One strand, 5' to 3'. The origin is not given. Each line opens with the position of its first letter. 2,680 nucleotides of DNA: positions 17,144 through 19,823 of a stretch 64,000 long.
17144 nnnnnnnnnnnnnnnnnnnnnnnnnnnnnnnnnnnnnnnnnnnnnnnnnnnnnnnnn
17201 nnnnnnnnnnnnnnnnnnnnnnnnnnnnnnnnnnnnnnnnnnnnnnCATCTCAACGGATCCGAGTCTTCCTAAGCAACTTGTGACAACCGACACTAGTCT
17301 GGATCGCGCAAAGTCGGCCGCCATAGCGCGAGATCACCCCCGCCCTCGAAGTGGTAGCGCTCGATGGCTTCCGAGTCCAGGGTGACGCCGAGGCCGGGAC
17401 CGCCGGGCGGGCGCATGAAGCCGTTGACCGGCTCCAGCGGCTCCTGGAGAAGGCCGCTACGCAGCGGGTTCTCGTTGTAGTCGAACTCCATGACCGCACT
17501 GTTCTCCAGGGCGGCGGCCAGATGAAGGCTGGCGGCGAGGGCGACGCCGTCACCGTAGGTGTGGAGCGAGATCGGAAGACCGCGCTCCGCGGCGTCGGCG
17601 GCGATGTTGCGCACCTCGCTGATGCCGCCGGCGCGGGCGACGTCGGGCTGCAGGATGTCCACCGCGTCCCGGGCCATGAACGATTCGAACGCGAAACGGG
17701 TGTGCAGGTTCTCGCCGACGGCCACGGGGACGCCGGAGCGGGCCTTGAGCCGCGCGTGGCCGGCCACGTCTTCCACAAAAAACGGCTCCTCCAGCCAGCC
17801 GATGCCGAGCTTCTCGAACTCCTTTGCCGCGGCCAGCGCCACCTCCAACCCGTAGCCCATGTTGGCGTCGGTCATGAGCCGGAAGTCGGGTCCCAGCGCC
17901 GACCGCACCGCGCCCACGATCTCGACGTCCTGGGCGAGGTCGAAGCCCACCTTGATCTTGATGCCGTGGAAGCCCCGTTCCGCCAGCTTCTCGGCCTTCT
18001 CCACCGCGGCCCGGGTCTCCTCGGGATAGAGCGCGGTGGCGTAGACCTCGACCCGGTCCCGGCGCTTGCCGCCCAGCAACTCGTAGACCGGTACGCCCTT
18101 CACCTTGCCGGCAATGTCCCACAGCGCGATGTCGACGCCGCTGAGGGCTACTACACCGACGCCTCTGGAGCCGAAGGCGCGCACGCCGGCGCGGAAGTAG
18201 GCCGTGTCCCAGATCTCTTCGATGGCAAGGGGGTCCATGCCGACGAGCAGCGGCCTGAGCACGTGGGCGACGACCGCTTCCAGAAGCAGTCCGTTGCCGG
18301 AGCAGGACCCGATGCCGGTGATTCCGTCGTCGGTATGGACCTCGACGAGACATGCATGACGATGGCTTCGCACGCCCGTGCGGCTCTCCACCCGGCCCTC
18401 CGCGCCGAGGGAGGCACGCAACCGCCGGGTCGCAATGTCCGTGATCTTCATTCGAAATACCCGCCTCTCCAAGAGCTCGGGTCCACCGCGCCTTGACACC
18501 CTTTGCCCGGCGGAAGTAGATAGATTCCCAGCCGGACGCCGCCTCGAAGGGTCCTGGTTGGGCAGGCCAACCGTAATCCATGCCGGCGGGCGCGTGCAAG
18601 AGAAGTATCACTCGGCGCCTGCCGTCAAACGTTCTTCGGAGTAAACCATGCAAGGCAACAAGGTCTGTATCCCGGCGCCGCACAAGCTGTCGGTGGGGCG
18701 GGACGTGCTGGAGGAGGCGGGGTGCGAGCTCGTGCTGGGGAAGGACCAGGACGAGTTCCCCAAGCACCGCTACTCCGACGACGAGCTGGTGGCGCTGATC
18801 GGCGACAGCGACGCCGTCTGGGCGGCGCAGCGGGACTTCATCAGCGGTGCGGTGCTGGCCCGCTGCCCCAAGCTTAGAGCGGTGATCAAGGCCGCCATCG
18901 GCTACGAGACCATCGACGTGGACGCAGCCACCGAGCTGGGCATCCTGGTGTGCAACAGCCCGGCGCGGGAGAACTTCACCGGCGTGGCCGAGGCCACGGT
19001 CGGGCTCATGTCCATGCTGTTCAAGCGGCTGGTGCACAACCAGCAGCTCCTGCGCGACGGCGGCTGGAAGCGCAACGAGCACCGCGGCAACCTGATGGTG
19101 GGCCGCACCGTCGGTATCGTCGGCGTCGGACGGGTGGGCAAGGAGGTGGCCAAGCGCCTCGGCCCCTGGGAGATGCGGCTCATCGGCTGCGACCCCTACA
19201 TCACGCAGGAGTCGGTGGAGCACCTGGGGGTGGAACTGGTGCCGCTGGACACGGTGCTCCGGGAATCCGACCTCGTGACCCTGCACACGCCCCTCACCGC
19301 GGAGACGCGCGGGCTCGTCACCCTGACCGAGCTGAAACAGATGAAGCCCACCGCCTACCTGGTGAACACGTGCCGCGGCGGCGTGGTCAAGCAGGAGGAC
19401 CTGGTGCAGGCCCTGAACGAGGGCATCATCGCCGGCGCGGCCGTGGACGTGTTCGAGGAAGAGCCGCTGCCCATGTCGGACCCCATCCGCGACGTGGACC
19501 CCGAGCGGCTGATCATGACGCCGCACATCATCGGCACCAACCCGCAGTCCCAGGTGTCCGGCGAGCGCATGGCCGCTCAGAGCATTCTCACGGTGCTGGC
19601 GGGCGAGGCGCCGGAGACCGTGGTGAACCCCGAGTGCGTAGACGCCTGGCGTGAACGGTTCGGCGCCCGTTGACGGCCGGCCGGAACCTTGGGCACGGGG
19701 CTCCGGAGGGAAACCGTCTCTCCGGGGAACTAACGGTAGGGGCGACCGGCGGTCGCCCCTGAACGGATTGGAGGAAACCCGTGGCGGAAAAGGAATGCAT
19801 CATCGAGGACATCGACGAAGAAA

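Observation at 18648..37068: Accessory catabolic island with a non-canonical enzyme set and no regulator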

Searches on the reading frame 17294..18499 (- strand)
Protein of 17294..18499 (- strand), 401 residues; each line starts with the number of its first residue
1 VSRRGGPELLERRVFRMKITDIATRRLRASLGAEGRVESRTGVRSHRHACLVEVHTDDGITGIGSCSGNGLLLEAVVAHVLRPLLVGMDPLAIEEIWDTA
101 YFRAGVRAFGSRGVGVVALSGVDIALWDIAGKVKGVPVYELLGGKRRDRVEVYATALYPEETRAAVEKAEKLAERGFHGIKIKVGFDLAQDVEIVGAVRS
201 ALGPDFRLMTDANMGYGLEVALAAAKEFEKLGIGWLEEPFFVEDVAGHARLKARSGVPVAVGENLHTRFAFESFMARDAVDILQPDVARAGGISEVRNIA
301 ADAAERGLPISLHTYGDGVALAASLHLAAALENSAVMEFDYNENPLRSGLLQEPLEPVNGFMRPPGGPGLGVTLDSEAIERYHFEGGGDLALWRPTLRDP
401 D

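Call 4: search_protein_families(library=pfam, proteins=[window:17294-18499:-])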
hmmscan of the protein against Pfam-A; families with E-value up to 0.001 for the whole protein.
window:17294-18499:- (401 aa): 2 families
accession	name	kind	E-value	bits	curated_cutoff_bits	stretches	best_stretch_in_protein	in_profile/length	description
PF13378.12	MR_MLE_C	-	7e-66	222.5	29.4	1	165-377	2-218/219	Enolase C-terminal domain-like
PF02746.21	MR_MLE_N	-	5.3e-18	65.8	22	1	44-143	23-117/117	Mandelate racemase / muconate lactonizing enzyme, N-terminal domain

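Call 7: search_protein_families(library=ncbifam, proteins=[window:17294-18499:-], max_evalue=0.00001)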
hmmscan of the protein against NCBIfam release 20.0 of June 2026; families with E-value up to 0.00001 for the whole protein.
window:17294-18499:- (401 aa): 18 families
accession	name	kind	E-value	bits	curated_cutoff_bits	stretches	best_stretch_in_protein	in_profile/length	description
NF040866.1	AraD_Arch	equivalog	4.4e-67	226.7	650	1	49-384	34-371/372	arabinonate dehydratase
NF010624.0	PRK14017.1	equivalog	2.4e-58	198.1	311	1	49-383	15-361/382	galactonate dehydratase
NF047820.1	TalGalacDh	equivalog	3.2e-53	181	500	1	50-378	39-360/371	L-talarate/galactarate dehydratase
NF043051.1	ManoateDhtManD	equivalog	1.6e-50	172.1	550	2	50-186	18-152/403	D-mannonate dehydratase ManD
NF040790.2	glucon_galact_dh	equivalog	2.6e-48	164.8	750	1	49-386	25-373/390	bifunctional D-gluconate/D-galactonate dehydratase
NF011654.0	PRK15072.1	subfamily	1.5e-47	162.4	430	2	49-185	17-151/404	D-galactonate dehydratase family protein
NF011968.0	PRK15440.1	equivalog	2.8e-46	158.2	393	1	50-378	60-387/395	L-rhamnonate dehydratase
TIGR02534.1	mucon_cyclo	subfamily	8e-38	130.4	334.95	1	46-383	26-366/368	muconate/chloromuconate family cycloisomerase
NF043002.1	HProlDhtase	equivalog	2.2e-33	115.6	500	1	17-379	1-359/366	cis-3-hydroxy-L-proline dehydratase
NF041118.1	A_G_epim_Thtga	equivalog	1.1e-23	83.9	500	1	42-330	24-308/341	L-Ala-D/L-Glu epimerase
TIGR01928.1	menC_lowGC_arch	equivalog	3.8e-19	68.9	200.65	1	43-307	17-275/325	o-succinylbenzoate synthase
NF042940.1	racemase_DgcA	equivalog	3.2e-18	66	400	1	118-331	84-282/323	N-acetyl-D-Glu racemase DgcA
NF002782.0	PRK02901.1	equivalog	8.7e-17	61.1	288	1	144-364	73-290/328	o-succinylbenzoate synthase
NF011708.0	PRK15129.1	equivalog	5.6e-13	48.6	343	1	42-332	22-288/321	L-Ala-D/L-Glu epimerase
TIGR01927.1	menC_gam_Gplu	equivalog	7.3e-12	45.2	130.55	1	152-333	102-284/307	o-succinylbenzoate synthase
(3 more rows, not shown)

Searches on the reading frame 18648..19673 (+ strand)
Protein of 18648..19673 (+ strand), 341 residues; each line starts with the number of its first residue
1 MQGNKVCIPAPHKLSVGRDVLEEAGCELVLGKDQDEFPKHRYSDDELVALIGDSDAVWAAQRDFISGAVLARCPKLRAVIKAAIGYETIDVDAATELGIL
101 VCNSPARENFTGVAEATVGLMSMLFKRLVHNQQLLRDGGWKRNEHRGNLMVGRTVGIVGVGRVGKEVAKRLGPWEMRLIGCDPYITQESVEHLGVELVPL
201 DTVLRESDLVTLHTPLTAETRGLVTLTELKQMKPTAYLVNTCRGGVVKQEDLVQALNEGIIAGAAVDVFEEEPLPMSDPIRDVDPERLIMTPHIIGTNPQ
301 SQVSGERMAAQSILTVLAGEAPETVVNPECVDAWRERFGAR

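Call 4: search_protein_families(library=pfam, proteins=[window:18648-19673:+])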
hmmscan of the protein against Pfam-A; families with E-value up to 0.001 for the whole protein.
window:18648-19673:+ (341 aa): 2 families
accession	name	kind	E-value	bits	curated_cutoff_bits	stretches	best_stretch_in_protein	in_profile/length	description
PF02826.25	2-Hacid_dh_C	-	1.8e-55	187.5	25.1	1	119-294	2-177/178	D-isomer specific 2-hydroxyacid dehydrogenase, NAD binding domain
PF00389.36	2-Hacid_dh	-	1.6e-18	67.1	24.6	1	41-327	27-134/134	D-isomer specific 2-hydroxyacid dehydrogenase, catalytic domain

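Call 7: search_protein_families(library=ncbifam, proteins=[window:18648-19673:+], max_evalue=0.00001)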
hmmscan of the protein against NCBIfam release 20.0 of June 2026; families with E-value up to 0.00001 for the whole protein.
window:18648-19673:+ (341 aa): 21 families
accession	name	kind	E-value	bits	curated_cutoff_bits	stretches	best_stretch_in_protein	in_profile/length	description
TIGR01327.1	PGDH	equivalog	3.8e-73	247.1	454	1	22-329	9-313/525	phosphoglycerate dehydrogenase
NF009714.1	PRK13243.1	equivalog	2.8e-65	220.8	455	1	42-332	34-328/332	glyoxylate reductase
NF005069.0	PRK06487.1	equivalog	6.5e-51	173.3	448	1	57-297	51-291/320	2-hydroxyacid dehydrogenase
NF008759.0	PRK11790.1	equivalog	4.8e-44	150.7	404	1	37-319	38-320/410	phosphoglycerate dehydrogenase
NF005750.0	PRK07574.1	equivalog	3.3e-43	148.2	329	1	18-303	61-343/386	NAD-dependent formate dehydrogenase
NF011938.0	PRK15409.1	equivalog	2.7e-42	145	492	1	63-331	54-323/324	glyoxylate/hydroxypyruvate reductase GhrB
NF006263.0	PRK08410.1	equivalog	6.1e-41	140.8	389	1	60-299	48-289/311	D-2-hydroxyacid dehydrogenase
NF041369.1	Dhydh_Halo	equivalog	7.7e-40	137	400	1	83-298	63-276/305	D-2-hydroxyacid dehydrogenase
NF000492.1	vanH_gen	exception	2.3e-37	128.7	540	1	81-272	72-255/312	D-lactate dehydrogenase VanH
NF005387.0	PRK06932.1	equivalog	1.5e-36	126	492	1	45-296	36-289/314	2-hydroxyacid dehydrogenase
NF001309.0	PRK00257.1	equivalog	1.3e-32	113.3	434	1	73-321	56-282/379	4-phosphoerythronate dehydrogenase PdxB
NF000371.1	vanH_Agroup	exception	7.7e-32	110.8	700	1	79-272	75-260/322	VanH-A/VanH-Pt family D-lactate dehydrogenase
NF000112.1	vanH-Amyco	exception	4.4e-30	105.1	625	1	81-272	101-284/348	VanH-AOV family D-lactate dehydrogenase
NF000128.1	vanH-Sc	exception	3.5e-29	102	650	1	81-272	92-275/337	D-lactate dehydrogenase VanH-Sc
NF000151.1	vanH-Ac1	exception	4.3e-29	101.9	750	1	79-272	106-291/351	D-lactate dehydrogenase VanH-Ac1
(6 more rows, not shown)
